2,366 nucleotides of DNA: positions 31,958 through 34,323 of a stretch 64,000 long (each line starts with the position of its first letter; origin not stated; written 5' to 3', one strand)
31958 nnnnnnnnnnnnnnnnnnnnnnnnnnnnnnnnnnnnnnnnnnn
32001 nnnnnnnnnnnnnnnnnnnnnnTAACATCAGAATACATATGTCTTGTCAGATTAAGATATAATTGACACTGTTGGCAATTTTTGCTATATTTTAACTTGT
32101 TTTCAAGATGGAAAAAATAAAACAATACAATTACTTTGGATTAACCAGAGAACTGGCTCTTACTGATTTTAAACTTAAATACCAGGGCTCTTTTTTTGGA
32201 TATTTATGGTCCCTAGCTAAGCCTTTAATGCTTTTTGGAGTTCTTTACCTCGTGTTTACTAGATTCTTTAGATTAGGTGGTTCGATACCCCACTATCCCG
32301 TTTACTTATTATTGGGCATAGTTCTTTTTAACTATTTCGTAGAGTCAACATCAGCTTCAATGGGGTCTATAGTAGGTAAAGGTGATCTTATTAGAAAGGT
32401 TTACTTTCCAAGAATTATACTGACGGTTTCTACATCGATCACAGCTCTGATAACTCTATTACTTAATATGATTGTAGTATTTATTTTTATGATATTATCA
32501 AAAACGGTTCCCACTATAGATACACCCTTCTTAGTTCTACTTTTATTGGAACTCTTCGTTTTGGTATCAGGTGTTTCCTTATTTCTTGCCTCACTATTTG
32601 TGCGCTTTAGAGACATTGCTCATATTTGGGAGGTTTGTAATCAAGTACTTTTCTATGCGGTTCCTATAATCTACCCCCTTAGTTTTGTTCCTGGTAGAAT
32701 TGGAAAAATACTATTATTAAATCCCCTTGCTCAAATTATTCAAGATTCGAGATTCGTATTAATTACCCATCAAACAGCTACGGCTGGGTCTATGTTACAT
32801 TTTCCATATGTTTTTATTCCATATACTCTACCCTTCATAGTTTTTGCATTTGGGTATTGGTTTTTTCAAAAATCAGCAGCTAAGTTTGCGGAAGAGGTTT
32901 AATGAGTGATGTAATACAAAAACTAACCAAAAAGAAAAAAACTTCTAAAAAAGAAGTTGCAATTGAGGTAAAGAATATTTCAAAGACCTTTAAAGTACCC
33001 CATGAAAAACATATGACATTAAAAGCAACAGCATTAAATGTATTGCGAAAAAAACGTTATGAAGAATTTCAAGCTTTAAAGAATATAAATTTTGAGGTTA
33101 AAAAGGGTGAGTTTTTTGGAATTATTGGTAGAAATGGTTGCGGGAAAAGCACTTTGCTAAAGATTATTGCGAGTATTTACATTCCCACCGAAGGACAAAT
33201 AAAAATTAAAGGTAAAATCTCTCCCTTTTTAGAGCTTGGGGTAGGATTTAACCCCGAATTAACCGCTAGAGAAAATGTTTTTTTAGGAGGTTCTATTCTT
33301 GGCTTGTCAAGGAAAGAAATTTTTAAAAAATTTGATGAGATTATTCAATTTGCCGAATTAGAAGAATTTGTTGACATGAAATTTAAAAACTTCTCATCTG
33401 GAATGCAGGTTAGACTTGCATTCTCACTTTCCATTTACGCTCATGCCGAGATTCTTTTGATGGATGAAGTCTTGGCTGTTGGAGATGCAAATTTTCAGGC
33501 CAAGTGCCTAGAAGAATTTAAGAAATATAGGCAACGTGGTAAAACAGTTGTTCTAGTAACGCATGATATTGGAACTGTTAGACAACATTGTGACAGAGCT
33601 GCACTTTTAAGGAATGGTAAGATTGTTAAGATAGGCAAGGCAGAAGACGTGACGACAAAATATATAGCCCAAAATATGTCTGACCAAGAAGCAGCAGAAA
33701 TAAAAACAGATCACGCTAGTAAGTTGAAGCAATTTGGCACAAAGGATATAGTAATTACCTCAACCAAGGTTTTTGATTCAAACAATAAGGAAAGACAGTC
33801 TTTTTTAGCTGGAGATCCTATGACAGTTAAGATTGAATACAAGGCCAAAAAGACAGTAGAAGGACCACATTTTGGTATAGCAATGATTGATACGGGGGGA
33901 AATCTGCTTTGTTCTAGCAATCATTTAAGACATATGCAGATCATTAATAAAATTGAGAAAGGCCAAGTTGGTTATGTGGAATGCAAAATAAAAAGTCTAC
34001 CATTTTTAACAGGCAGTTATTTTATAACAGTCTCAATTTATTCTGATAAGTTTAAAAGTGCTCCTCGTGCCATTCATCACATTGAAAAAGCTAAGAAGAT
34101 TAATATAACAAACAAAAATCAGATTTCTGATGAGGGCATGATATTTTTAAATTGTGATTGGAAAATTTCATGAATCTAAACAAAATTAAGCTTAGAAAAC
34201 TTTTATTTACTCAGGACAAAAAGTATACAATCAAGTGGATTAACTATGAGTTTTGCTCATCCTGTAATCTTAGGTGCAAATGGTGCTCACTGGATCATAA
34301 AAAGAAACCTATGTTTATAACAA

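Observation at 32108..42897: ABC-transporter-dependent glycan pathway with Wzt C-terminal domain, a methyltransferase-coiled-coil-GT2-GT4 megaenzyme and a radical SAM/SPASM enzyme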

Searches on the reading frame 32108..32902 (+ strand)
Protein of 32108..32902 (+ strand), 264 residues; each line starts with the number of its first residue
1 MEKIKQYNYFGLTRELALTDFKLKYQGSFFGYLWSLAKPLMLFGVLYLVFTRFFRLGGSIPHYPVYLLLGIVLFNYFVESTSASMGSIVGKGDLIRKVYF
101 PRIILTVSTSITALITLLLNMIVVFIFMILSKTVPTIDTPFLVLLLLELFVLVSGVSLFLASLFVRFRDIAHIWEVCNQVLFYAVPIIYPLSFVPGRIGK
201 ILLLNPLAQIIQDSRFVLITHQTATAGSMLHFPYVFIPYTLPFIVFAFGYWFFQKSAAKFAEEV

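Call 4: search_protein_families(library=pfam, proteins=[window:32108-32902:+], max_evalue=0.01)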
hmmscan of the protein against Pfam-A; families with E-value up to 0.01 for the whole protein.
window:32108-32902:+ (264 aa): 1 family
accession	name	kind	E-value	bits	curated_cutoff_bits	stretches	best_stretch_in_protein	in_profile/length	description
PF01061.29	ABC2_membrane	-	3.4e-12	46.8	26.9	1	19-212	9-204/211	ABC-2 type transporter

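Call 6: search_protein_families(library=ncbifam, proteins=[window:32108-32902:+], max_evalue=0.001)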
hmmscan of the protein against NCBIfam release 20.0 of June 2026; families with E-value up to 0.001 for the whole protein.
window:32108-32902:+ (264 aa): 2 families
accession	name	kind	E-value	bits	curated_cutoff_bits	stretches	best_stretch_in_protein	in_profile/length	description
NF050109.1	galactan_ABC_perm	equivalog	3.5e-11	43.1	380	1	12-224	23-239/272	galactan export ABC transporter permease subunit Wzm/RfbD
NF050053.1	CapPschTportKpsM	equivalog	5.5e-08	33.1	300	1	28-255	21-253/257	capsule polysaccharide transporter KpsM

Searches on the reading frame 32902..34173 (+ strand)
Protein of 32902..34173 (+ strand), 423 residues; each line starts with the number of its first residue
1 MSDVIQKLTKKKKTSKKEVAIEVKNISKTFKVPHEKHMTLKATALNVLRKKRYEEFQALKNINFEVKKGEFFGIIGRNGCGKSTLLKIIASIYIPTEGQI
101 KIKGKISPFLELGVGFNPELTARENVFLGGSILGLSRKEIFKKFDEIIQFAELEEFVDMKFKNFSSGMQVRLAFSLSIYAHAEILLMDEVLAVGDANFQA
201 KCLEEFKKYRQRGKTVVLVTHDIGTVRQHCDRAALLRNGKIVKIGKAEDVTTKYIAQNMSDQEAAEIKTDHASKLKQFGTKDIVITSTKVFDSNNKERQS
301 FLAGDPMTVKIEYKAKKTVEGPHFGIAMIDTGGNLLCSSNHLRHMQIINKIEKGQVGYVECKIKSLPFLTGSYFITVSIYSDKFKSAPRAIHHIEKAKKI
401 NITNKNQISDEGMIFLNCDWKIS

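Call 4: search_protein_families(library=pfam, proteins=[window:32902-34173:+], max_evalue=0.01)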
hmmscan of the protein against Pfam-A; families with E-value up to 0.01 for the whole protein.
window:32902-34173:+ (423 aa): 6 families
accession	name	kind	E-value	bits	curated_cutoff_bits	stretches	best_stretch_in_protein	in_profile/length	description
PF00005.33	ABC_tran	-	6.4e-24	85.6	25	1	59-190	1-135/137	ABC transporter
PF14524.12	Wzt_C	-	2e-22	80.2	30.4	1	277-414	4-141/143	Wzt C-terminal domain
PF13304.12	AAA_21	-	2e-07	31.8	27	1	71-107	1-45/304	AAA domain, putative AbiEii toxin, Type IV TA system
PF03215.21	Rad17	-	0.0012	19.2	23.8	1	34-94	10-70/186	Rad17 P-loop domain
PF13555.12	AAA_29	-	0.0024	18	27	1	56-97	12-50/61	P-loop containing region of AAA domain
PF02463.25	SMC_N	-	0.0087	15.9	40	0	53-89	7-44/220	RecF/RecN/SMC N terminal domain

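Call 6: search_protein_families(library=ncbifam, proteins=[window:32902-34173:+], max_evalue=0.001)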
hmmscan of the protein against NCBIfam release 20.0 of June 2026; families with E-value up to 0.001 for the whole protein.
window:32902-34173:+ (423 aa): 186 families (the best 25 are shown)
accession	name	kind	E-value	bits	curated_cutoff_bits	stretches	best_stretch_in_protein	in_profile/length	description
NF050108.1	galactan_ABC_ATP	equivalog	3.4e-52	177.1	400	1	46-257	31-243/244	galactan export ABC transporter ATP-binding subunit Wzt/RfbE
NF010065.0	PRK13545.1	equivalog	9.6e-52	176.4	538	1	22-273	6-258/549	teichoic acids export protein ATP-binding subunit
NF010066.0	PRK13546.1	equivalog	7.3e-50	169.8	320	1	18-256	2-236/264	teichoic acids export ABC transporter ATP-binding subunit TagH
TIGR01188.1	drrA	subfamily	2.1e-40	138.9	312.45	2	118-291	79-254/302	daunorubicin resistance ABC transporter, ATP-binding protein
TIGR04521.1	ECF_ATPase_2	equivalog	1e-32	113.4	330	2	121-280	101-261/279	energy-coupling factor transporter ATPase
TIGR03265.1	PhnT2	equivalog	3.6e-31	108.7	457.7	1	50-267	11-243/353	putative 2-aminoethylphosphonate ABC transporter ATP-binding protein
TIGR01186.1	proV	subfamily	7.4e-31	107.6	326.6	1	57-252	7-219/363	betaine/proline/choline family ABC transporter ATP-binding protein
NF040840.2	tungstate_WtpC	equivalog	1.2e-30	107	440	1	51-287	9-259/347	tungstate ABC transporter ATP-binding protein WtpC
TIGR04520.1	ECF_ATPase_1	equivalog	4e-30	105.1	315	2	54-105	13-64/269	energy-coupling factor transporter ATPase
NF006987.0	PRK09452.1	equivalog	5.6e-30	104.3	482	1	43-251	18-236/378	spermidine/putrescine ABC transporter ATP-binding protein PotA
NF010059.0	PRK13536.1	equivalog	6.4e-30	104.1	549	1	7-256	7-267/342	nodulation factor ABC transporter ATP-binding protein NodI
TIGR00968.1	3a0106s01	subfamily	2.5e-29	102.5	342.75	1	50-253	7-221/237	sulfate ABC transporter ATP-binding protein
NF040933.2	ABC_arch_GlcV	equivalog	3.5e-29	101.8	450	2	117-261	95-240/357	glucose ABC transporter ATP-binding protein GlcV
NF010060.0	PRK13537.1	equivalog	9.7e-29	100.2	521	1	39-256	10-239/314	nodulation factor ABC transporter ATP-binding protein NodI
NF010068.0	PRK13548.1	equivalog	1.3e-28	99.8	261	2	120-261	94-241/261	heme ABC transporter ATP-binding protein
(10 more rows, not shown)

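Call 11: search_solved_structures(query=window:32902-34173:+, max_evalue=0.001)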
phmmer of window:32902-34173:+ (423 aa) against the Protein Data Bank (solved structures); distinct sequences matched with E-value up to 0.001: 550 (the best 60 are shown).
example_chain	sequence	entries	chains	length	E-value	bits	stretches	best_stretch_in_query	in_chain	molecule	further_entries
8dku_A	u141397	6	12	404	4.9e-67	230.2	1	47-402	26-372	ABC transporter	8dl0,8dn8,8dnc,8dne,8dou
7k2t_A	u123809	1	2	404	1.2e-66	229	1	47-402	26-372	ABC transporter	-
6amx_A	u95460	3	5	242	4.7e-63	217.1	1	47-255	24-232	ABC transporter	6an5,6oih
6m96_A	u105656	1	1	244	1.1e-62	216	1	47-255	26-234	ABC transporter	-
6jbh_A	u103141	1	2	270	4.1e-50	174.5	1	19-255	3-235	TarH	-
7dd0_A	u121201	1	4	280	2.6e-48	168.6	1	23-256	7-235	Teichoic acids export ATP-binding protein TagH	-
9cfl_B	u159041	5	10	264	4.8e-45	157.8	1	19-257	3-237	Teichoic acids export ATP-binding protein TagH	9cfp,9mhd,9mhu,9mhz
9qfx_C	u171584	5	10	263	4.7e-42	148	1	56-265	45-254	ABC transporter ATP-binding protein | Probable o-antigen/lipopolysaccharide transport ATP-binding protein ABC transporter RfbE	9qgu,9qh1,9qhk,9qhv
9qhw_C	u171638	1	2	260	6e-42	147.7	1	56-264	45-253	ABC transporter ATP-binding protein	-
9qhj_C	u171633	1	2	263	1.2e-41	146.6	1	56-265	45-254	Probable o-antigen/lipopolysaccharide transport ATP-binding protein ABC transporter RfbE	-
9qhx_C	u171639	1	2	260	1.6e-41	146.3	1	56-264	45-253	ABC transporter ATP-binding protein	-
8tsi_A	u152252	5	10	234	2.8e-34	122.4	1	58-251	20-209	ABC transporter ATP-binding protein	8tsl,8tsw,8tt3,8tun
8tsh_A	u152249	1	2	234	7.4e-34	121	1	58-251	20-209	ABC transporter ATP-binding protein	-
6ujw_A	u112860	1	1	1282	3.4e-31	112.3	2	57-251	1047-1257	ATP-dependent translocase ABCB1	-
6ujt_A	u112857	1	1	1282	3.4e-31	112.3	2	57-251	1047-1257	ATP-dependent translocase ABCB1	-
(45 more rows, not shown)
